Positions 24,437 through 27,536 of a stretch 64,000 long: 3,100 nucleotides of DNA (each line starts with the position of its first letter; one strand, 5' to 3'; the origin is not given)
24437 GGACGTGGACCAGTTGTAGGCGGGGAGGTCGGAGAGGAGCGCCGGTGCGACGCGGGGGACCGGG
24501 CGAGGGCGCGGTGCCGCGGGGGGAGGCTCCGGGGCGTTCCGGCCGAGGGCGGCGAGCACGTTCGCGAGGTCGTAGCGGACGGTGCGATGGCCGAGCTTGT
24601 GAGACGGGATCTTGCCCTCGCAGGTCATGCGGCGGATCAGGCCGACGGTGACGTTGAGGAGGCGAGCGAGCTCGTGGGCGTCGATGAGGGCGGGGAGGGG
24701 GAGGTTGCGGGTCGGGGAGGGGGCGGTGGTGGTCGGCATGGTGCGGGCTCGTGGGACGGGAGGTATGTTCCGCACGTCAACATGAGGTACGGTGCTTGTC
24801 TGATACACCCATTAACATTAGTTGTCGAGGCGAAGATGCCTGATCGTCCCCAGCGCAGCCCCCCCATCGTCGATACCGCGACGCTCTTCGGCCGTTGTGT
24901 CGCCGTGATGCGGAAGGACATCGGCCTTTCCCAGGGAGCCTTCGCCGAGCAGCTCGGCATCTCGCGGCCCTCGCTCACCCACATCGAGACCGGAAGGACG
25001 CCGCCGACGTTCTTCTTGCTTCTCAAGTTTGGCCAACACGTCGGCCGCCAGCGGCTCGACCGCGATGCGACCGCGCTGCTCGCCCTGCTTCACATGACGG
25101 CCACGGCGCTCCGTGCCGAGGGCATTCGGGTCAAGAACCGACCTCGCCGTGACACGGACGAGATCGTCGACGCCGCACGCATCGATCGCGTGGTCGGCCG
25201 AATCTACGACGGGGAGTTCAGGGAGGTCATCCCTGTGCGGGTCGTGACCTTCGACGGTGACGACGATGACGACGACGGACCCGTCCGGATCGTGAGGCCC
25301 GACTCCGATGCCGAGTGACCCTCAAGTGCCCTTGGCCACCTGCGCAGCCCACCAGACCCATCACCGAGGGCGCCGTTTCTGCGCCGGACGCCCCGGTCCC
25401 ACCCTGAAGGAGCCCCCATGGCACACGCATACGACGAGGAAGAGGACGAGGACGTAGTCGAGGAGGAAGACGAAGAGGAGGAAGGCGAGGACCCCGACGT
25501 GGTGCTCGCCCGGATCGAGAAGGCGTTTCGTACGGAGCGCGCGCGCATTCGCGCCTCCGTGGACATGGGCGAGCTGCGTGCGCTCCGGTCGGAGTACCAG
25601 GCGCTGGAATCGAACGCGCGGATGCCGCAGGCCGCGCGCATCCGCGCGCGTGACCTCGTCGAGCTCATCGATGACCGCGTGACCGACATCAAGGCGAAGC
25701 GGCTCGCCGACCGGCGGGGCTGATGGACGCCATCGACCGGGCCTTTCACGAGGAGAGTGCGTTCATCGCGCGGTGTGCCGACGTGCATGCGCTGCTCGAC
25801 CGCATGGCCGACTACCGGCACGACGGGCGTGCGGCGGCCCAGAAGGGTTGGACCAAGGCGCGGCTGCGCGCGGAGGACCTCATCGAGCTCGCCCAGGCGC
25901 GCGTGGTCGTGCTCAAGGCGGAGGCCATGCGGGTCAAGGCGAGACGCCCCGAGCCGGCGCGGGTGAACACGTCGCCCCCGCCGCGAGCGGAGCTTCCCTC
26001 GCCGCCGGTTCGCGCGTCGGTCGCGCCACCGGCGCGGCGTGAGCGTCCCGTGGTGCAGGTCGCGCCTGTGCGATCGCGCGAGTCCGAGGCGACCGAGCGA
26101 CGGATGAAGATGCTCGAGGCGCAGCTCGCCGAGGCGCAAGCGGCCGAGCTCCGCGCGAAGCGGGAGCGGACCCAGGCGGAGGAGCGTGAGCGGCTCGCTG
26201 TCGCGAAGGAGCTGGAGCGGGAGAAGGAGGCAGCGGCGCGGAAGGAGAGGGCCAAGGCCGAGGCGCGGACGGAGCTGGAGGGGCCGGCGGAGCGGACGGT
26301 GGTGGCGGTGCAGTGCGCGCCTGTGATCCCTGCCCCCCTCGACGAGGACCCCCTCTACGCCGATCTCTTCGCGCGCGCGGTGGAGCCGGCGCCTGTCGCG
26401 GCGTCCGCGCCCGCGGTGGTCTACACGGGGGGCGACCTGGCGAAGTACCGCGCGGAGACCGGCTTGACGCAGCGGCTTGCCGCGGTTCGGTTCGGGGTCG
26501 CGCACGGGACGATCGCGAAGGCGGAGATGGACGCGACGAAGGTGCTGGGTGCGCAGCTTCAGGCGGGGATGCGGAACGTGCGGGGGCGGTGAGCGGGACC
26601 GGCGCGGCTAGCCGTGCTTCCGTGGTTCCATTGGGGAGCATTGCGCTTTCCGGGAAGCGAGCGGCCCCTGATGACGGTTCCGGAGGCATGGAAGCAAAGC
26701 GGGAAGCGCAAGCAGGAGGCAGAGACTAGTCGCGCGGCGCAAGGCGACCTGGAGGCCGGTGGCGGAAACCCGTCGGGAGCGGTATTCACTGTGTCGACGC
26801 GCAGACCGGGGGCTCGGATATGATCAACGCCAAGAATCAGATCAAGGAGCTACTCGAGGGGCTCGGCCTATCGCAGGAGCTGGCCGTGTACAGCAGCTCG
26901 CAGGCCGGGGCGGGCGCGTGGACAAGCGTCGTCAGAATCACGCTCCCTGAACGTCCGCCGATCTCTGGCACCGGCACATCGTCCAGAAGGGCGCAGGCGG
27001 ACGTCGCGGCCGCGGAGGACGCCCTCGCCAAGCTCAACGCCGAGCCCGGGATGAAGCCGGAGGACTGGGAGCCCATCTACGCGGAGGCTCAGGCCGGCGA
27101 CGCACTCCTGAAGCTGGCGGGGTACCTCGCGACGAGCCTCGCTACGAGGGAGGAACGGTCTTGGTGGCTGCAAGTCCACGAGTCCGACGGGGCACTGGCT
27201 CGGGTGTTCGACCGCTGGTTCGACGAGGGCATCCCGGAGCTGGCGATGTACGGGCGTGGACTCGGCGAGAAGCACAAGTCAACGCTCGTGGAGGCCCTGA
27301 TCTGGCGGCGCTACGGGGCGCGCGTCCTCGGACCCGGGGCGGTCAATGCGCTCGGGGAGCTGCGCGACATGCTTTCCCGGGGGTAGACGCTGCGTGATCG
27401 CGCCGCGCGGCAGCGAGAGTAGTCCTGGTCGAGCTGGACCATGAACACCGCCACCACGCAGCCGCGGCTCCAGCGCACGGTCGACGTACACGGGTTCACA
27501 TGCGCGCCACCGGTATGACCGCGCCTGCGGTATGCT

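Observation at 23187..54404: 19-bp tRNA/tmRNA-3'-end-like direct repeats bracket a 31.2-kb integrase-bearing island carrying DISARM, Pycsar and McrBC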

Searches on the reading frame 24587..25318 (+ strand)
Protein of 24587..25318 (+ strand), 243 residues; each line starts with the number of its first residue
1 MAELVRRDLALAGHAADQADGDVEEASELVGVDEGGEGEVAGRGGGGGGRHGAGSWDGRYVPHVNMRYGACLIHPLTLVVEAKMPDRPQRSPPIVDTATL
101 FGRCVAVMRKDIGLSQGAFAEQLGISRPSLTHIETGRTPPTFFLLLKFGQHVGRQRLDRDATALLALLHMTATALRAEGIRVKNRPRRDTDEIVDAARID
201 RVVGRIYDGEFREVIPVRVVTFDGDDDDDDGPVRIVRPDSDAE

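Call 10: search_protein_families(library=pfam, proteins=[window:24587-25318:+], max_evalue=0.001)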
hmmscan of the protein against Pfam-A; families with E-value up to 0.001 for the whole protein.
window:24587-25318:+ (243 aa): 3 families
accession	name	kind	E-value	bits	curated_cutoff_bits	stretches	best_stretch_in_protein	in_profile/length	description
PF13560.12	HTH_31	-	7.1e-11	42.7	27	1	101-160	2-62/64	Helix-turn-helix domain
PF01381.28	HTH_3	-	3.6e-08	33.7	23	1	108-147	4-43/55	Helix-turn-helix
PF12844.13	HTH_19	-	0.00073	19.8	30.2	0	108-140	7-40/64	Helix-turn-helix domain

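Call 64: search_protein_families(library=phrogs, proteins=[window:24587-25318:+], max_evalue=0.001)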
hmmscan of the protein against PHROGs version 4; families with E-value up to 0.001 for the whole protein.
window:24587-25318:+ (243 aa): 8 families
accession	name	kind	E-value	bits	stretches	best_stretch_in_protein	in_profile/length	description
phrog_8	-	transcription regulation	6.5e-06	26.8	1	103-142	165-198/346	transcriptional regulator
phrog_955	-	DNA, RNA and nucleotide metabolism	2.7e-05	24.9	1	96-138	20-62/142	HTH DNA binding protein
phrog_2104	-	unknown function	5.2e-05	24.4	1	105-141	44-80/103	-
phrog_38027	-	transcription regulation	7.9e-05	23.7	1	108-176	76-139/143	transcriptional repressor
phrog_2328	-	transcription regulation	0.0001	23.1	1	93-141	9-56/128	transcriptional repressor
phrog_7241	-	transcription regulation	0.00015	22.8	1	103-141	64-102/122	transcriptional regulator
phrog_2439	-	transcription regulation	0.00019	21.4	1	98-147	5-54/367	transcriptional regulator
phrog_1373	-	transcription regulation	0.00053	21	1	106-152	69-115/166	transcriptional regulator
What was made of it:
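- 24587..25318 (+): HTH_31/HTH_3 regulator, transcribed divergently from xis-int. The start codon is uncertain. Calls 10, 64.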

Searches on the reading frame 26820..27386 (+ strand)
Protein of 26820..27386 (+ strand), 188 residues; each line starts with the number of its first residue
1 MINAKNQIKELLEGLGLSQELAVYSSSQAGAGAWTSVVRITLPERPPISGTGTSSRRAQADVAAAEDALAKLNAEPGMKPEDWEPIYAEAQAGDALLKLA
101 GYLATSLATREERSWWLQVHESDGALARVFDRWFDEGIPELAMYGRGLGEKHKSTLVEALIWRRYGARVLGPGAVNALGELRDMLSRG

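Call 10: search_protein_families(library=pfam, proteins=[window:26820-27386:+], max_evalue=0.001)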
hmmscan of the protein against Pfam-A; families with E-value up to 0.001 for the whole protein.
window:26820-27386:+ (188 aa): 0 families

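Call 31: search_protein_families(library=padloc, proteins=[window:26820-27386:+], max_evalue=0.00001)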
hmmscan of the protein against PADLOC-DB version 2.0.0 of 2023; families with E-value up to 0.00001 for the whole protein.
window:26820-27386:+ (188 aa): 0 families

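Call 64: search_protein_families(library=phrogs, proteins=[window:26820-27386:+], max_evalue=0.001)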
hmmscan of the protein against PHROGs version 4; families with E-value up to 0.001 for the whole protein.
window:26820-27386:+ (188 aa): 0 families
